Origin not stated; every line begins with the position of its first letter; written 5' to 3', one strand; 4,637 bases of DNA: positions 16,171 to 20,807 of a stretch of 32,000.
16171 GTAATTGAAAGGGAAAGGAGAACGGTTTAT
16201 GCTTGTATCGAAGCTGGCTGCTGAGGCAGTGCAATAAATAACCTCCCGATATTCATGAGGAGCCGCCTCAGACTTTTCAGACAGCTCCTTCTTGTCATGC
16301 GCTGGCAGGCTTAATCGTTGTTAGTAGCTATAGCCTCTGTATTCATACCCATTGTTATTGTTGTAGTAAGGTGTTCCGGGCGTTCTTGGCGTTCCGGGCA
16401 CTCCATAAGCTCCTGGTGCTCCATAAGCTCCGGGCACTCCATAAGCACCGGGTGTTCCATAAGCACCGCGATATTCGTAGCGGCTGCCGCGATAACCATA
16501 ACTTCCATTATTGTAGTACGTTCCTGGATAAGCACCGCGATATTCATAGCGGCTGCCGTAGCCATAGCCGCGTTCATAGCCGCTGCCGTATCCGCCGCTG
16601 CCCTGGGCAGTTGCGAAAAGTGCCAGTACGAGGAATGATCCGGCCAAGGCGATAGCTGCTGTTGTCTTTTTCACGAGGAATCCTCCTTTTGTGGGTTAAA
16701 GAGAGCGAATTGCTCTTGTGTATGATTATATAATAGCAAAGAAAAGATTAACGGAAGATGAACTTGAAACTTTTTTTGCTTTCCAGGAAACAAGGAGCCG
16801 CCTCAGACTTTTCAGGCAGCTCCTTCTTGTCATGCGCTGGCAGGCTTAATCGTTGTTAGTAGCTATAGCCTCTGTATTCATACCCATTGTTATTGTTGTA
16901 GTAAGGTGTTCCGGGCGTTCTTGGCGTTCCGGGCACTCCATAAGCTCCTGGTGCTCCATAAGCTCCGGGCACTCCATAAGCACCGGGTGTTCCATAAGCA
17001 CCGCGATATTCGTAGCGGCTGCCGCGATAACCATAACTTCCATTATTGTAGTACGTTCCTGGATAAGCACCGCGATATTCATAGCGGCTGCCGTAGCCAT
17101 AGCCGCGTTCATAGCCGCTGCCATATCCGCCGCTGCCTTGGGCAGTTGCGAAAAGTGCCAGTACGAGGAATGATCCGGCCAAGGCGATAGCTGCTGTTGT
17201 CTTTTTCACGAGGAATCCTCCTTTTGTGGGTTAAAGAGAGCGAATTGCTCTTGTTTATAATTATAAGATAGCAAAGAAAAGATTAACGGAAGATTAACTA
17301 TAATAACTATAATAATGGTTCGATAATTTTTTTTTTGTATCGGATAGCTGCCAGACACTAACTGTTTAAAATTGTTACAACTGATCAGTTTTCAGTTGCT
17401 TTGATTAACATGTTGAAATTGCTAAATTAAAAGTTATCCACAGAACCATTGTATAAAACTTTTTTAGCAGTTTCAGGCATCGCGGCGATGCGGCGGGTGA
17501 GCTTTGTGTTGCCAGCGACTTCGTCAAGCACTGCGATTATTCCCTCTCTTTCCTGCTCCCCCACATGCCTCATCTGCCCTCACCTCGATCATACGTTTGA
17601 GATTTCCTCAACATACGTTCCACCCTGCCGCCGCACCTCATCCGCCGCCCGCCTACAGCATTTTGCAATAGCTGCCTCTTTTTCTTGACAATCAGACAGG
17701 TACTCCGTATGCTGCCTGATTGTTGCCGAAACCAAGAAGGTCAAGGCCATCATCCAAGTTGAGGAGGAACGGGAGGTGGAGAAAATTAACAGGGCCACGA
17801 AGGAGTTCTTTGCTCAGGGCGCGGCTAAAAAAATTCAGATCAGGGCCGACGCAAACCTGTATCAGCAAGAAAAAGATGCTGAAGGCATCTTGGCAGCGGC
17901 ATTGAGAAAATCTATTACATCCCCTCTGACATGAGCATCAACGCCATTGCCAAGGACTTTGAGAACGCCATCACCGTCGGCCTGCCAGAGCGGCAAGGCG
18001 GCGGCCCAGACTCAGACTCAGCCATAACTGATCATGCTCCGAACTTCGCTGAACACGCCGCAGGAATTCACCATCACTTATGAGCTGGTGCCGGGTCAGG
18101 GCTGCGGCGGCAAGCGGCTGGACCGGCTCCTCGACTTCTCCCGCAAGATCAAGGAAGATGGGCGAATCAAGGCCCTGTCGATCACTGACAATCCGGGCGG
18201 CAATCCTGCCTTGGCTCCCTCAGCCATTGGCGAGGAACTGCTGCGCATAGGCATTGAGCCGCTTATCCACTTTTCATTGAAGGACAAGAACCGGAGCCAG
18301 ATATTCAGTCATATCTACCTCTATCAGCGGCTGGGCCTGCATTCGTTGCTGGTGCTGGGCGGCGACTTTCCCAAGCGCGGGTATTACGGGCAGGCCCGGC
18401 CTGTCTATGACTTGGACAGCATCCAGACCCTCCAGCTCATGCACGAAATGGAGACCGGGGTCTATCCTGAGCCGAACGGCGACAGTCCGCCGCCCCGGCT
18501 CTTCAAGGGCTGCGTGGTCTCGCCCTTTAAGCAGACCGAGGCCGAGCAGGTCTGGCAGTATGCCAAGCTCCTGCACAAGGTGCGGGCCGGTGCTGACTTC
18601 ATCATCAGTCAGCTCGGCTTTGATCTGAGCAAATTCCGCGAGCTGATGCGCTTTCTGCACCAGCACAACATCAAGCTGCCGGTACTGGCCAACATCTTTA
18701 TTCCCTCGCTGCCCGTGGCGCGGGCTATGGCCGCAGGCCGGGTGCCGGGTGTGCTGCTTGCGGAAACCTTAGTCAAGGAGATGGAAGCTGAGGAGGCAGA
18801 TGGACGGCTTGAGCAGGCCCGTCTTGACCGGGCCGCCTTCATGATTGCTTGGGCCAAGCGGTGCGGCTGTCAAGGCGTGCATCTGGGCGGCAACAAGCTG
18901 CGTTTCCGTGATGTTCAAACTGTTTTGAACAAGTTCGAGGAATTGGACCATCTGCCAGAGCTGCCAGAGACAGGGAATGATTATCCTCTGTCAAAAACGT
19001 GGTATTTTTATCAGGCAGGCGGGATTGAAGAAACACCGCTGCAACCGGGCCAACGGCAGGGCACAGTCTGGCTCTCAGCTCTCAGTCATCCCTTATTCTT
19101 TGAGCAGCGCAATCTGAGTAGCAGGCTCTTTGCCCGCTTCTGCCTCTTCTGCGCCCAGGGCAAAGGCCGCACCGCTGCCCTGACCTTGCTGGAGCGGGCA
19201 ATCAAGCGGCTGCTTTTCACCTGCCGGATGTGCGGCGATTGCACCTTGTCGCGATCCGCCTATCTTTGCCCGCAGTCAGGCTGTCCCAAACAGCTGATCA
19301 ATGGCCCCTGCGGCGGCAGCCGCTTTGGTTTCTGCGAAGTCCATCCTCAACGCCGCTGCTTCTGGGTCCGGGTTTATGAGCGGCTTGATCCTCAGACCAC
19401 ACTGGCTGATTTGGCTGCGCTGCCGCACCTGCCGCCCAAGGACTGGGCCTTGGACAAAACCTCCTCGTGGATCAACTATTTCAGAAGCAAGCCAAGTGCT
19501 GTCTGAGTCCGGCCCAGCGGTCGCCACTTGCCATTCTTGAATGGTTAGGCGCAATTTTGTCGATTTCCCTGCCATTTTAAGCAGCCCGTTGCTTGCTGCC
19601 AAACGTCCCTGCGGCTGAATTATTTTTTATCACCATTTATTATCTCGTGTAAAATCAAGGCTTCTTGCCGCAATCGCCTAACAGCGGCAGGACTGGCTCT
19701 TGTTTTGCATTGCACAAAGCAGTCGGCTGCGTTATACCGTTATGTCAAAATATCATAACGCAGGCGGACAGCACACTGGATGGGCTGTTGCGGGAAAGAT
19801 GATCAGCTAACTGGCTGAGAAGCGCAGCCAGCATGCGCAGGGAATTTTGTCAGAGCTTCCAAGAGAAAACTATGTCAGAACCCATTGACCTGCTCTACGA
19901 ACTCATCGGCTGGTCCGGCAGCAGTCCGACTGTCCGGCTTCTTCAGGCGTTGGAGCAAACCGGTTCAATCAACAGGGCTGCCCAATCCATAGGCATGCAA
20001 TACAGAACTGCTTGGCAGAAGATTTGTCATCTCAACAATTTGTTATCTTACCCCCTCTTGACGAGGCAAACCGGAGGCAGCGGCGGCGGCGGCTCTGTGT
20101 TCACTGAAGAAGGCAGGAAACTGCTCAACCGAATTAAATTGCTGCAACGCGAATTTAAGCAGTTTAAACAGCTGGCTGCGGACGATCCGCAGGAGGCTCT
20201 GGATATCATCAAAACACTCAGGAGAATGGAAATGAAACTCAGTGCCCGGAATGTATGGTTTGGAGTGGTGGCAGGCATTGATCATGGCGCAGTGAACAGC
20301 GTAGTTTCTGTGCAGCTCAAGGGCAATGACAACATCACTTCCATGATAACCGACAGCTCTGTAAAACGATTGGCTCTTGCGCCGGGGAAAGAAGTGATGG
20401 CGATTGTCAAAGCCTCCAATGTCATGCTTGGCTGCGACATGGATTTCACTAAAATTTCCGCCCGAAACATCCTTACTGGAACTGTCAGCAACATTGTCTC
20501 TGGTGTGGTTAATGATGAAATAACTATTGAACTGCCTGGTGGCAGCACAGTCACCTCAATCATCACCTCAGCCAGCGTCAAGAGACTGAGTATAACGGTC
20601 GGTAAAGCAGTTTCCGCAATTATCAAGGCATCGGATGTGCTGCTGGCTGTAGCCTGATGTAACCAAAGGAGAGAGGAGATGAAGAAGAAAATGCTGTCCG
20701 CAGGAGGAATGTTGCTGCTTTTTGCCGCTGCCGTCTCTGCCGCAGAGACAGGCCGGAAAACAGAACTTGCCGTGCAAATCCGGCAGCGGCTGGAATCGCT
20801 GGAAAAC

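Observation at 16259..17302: Tandemly duplicated gene for a secreted Gly/Tyr-rich low-complexity protein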

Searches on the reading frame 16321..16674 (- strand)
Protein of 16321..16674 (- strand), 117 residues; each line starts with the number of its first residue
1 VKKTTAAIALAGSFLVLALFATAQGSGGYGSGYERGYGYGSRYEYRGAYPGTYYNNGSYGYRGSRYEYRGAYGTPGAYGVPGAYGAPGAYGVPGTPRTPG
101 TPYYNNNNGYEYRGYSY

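Call 7: search_protein_families(library=pfam, proteins=[window:16321-16674:-], max_evalue=0.01)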
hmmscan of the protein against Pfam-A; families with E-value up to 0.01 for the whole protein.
window:16321-16674:- (117 aa): 1 family
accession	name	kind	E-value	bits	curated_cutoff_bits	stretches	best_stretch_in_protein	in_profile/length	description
PF01391.23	Collagen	-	9.5e-05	22.5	27.2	1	56-101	9-53/60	Collagen triple helix repeat (20 copies)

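Call 8: search_protein_families(library=ncbifam, proteins=[window:16321-16674:-], max_evalue=0.01)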
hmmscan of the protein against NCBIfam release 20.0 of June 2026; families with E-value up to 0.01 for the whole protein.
window:16321-16674:- (117 aa): 0 families

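Call 9: find_homologous_proteins(query=window:16321-16674:-, max_evalue=0.01)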
Query window:16321-16674:- (117 aa): 11 proteins with E <= 0.01 among 1623 candidates.
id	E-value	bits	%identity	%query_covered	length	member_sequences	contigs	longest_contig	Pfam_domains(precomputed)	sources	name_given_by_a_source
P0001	6.6e-33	131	84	71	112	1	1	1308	-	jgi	-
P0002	1.3e-13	69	54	69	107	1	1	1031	-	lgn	-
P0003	1.4e-13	69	53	97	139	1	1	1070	-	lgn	-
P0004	2.3e-13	68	66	62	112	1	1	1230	-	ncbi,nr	ncbi:MAG: hypothetical protein D3904_16325 [Candidatus Electrothrix sp. EH2]|nr:hypothetical protein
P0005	4.0e-13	67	53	96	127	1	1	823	-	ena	-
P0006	7.0e-10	57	65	60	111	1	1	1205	-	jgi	-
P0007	1.5e-9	56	63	59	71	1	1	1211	-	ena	-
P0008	8.7e-8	50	62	59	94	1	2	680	-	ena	-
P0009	1.8e-7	49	88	21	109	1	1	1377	-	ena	-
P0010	2.1e-5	42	44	97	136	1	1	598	-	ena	-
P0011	5.4e-4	38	71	21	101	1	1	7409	-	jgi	jgi:hypothetical protein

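Call 10: list_cluster_members(proteins=[window:16321-16674:-, window:15430-16161:-, window:13401-15368:+, window:18034-19506:+])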
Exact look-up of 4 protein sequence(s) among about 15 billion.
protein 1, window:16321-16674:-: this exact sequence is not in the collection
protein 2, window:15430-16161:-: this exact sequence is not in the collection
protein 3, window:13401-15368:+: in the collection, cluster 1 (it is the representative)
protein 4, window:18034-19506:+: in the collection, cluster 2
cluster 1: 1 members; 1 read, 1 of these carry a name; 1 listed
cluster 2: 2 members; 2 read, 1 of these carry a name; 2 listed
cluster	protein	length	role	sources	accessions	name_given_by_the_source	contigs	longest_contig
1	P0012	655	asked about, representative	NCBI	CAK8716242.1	hypothetical protein GCAAIG_05655 [Candidatus Electronema halotolerans]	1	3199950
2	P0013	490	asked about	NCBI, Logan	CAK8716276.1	Methylenetetrahydrofolate reductase [Candidatus Electronema halotolerans]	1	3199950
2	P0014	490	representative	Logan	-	-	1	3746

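Call 21: find_related_loci(query=A2, collection=genome_contigs, flank=6000)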
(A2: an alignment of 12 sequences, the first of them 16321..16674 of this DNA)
Query A2 (117 aa) in genome_contigs; peptide patterns used: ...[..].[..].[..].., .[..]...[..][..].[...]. (x = any residue, [..] = any of these).
94 stretches matched a pattern; 7 encode a relative of the query (tblastn E <= 1e-3); 6 distinct loci.
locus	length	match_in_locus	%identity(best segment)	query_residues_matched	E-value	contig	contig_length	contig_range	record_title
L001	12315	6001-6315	55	1-103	1e-21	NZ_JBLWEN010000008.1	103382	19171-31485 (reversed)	Candidatus Electronema sp. JM S1CJMS.96794, whole genome shotgun sequence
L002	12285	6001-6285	57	1-71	5e-20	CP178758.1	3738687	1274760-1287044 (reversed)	MAG: Candidatus Electrothrix sp. YB6 chromosome, complete genome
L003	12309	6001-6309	49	1-114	1e-19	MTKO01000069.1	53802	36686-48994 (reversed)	Candidatus Electrothrix aarhusensis isolate MCF Contig19, whole genome shotgun sequence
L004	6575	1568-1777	67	1-70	2e-18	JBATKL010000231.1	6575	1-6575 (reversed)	MAG: Candidatus Electrothrix sp. isolate MFD10219_ilm_asm_bin13 k127_279841, whole genome shotgun sequence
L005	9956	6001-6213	66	1-70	1e-17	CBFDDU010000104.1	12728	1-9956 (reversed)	MAG TPA_asm: uncultured Candidatus Electrothrix sp. isolate SRR26215675_binner123_Refined_103 genome assembly, contig: E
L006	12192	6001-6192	58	1-67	8e-11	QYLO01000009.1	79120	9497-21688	MAG: Candidatus Electrothrix gigas isolate AU1_5 NODE_9_length_79120_cov_69.7526, whole genome shotgun sequence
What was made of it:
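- All 6 loci found among 185,579 species genomes are cable bacteria (call 21).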

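Call 49: search_protein_representatives(alignment_id=A2)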
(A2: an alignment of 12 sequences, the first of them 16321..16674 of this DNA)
Query: 12 sequences, 115 profile positions. Proteins with E-value up to 0.001 (for the whole library): 10; up to 1e-10: 5; up to 1e-30: 2. The best 10 are listed.
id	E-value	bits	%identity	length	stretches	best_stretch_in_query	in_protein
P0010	2.2e-46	173.0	-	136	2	1-96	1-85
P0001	2.5e-34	134.1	-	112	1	1-114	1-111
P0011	1.8e-29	118.5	-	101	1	1-114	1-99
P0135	3.9e-21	91.6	-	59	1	1-64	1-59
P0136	5.9e-12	62.0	-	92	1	1-57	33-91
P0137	4.5e-10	56.0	-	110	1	1-94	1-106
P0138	8.2e-10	55.1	-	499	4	28-94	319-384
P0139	4.4e-06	43.1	-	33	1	1-29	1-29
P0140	1.1e-05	41.8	-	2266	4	69-103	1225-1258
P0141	1.8e-04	37.9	-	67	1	1-69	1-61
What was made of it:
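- Only 10 of 1.84 billion representative clusters match the family profile (call 49). The family was found only in cable bacteria (calls 21, 49).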

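Call 52: find_encoding_contigs(protein=P0137, flank=4000, max_places=3)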
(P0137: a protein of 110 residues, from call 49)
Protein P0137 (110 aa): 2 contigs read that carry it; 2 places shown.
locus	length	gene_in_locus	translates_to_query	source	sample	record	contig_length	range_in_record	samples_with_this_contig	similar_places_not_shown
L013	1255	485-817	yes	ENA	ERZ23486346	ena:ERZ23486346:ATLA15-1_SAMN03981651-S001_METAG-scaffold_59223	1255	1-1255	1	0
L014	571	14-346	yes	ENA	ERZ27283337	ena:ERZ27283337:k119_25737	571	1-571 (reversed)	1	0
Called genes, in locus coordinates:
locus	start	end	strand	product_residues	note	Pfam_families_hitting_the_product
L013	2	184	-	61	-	?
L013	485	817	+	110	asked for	-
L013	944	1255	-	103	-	?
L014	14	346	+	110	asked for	-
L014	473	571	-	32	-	?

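Call 53: find_encoding_contigs(protein=P0141, flank=4000, max_places=3)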
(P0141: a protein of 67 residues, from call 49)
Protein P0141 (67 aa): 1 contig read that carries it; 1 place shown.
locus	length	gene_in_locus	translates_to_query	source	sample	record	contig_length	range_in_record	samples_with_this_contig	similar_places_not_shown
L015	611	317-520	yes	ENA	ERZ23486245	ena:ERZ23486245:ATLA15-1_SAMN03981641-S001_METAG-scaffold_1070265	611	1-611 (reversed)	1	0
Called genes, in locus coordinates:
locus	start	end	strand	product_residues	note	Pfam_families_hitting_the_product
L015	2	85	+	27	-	?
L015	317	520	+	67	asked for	-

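Call 72: predict_structure(alignment_id=A2)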
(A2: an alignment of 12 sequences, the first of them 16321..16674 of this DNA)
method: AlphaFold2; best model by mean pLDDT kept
length: 117 residues; sequences in the alignment: 12
mean_pLDDT: 46.6   pTM: 0.20
mean pLDDT of the five models: 46.6, 44.9, 43.8, 43.7, 43.5
residues with pLDDT >= 90: 0; 70-90: 18; 50-70: 8; < 50: 91
segments of 3 or more residues with pLDDT < 50: 27-117
pLDDT, mean of each block of 10 residues (from residue 1): 72 81 53 42 39 35 39 37 37 41 41 39
secondary structure, 60 per line:
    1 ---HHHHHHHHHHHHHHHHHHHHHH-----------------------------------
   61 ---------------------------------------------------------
elements in order: H4-25
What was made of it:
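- On Sec/SPase-I exported protein: AlphaFold2 models residues 4-25 as a single helix (call 72).
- In the AlphaFold2 model the mature part has pLDDT below 50 (call 72).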

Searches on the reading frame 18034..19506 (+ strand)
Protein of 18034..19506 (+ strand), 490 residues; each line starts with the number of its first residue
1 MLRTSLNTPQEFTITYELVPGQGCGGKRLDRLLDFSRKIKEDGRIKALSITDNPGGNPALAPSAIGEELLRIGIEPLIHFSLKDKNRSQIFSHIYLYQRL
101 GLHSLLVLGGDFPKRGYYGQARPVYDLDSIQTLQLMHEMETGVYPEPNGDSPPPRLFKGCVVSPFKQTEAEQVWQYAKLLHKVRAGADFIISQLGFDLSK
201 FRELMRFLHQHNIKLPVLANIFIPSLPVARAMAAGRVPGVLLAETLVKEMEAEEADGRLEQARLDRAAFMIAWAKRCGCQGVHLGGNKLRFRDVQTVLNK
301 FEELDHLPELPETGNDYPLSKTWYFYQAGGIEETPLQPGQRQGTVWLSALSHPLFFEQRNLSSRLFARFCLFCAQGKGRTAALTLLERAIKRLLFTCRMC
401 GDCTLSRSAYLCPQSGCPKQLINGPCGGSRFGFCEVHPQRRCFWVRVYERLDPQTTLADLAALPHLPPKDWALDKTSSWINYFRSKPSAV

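Call 7: search_protein_families(library=pfam, proteins=[window:18034-19506:+], max_evalue=0.01)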
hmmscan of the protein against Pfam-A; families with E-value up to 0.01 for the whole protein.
window:18034-19506:+ (490 aa): 2 families
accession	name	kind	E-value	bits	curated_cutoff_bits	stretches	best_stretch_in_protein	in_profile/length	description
PF12225.13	DUF5981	-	8.5e-28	96.3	23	1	385-471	10-94/95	Methylene-tetrahydrofolate reductase C terminal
PF02219.23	MTHFR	-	2.1e-17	63.8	24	1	9-284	8-270/287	Methylenetetrahydrofolate reductase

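Call 8: search_protein_families(library=ncbifam, proteins=[window:18034-19506:+], max_evalue=0.01)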
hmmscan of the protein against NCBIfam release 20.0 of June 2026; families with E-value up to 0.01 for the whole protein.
window:18034-19506:+ (490 aa): 3 families
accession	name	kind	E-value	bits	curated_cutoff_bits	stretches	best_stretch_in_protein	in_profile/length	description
NF006396.0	PRK08645.1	equivalog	3.8e-25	88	453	1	12-275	322-577/611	bifunctional homocysteine S-methyltransferase/methylenetetrahydrofolate reductase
TIGR00676.1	fadh2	equivalog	1.9e-12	47.1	293.7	1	71-284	56-258/275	methylenetetrahydrofolate reductase [NAD(P)H]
TIGR00677.1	fadh2_euk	equivalog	2e-07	30.7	310.05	1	49-222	34-197/281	methylenetetrahydrofolate reductase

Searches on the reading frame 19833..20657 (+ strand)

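Call 7: search_protein_families(library=pfam, proteins=[window:19833-20657:+], max_evalue=0.01)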
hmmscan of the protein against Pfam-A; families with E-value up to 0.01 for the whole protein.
window:19833-20657:+ (274 aa): 2 families
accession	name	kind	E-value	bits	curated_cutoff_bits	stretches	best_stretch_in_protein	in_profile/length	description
PF03459.23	TOBE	-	5.4e-30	103.8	22.3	2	137-199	2-64/64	TOBE domain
PF00126.33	HTH_1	-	5.9e-09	36.2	26.6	1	34-95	4-60/60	Bacterial regulatory helix-turn-helix protein, lysR family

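Call 8: search_protein_families(library=ncbifam, proteins=[window:19833-20657:+], max_evalue=0.01)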
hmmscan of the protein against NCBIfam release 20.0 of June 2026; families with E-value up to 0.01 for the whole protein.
window:19833-20657:+ (274 aa): 7 families
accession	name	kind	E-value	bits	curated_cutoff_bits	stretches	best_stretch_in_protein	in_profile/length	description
NF007957.0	PRK10676.1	equivalog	3.6e-45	154.1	369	1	34-272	22-260/263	molybdenum-dependent transcriptional regulator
TIGR00638.1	Mop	subfamily_domain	1.3e-43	146.9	55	2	134-200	1-67/70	molybdenum-pterin binding domain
TIGR00637.1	ModE_repress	subfamily_domain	1.8e-23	82.5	98.5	1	33-116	6-89/100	ModE molybdate transport repressor domain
TIGR02142.1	modC_ABC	equivalog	2.8e-15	56.4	285.05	2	192-268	277-351/353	molybdenum ABC transporter ATP-binding protein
NF040840.2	tungstate_WtpC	equivalog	5.1e-09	35.9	440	2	129-198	278-345/347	tungstate ABC transporter ATP-binding protein WtpC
NF045990.1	TransRegCbbRRhodb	equivalog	2e-05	23.8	450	1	34-111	11-85/304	LysR family regulator CbbR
NF008355.0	PRK11144.1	equivalog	5.6e-05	22.3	434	1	178-267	261-348/353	molybdenum ABC transporter ATP-binding protein ModC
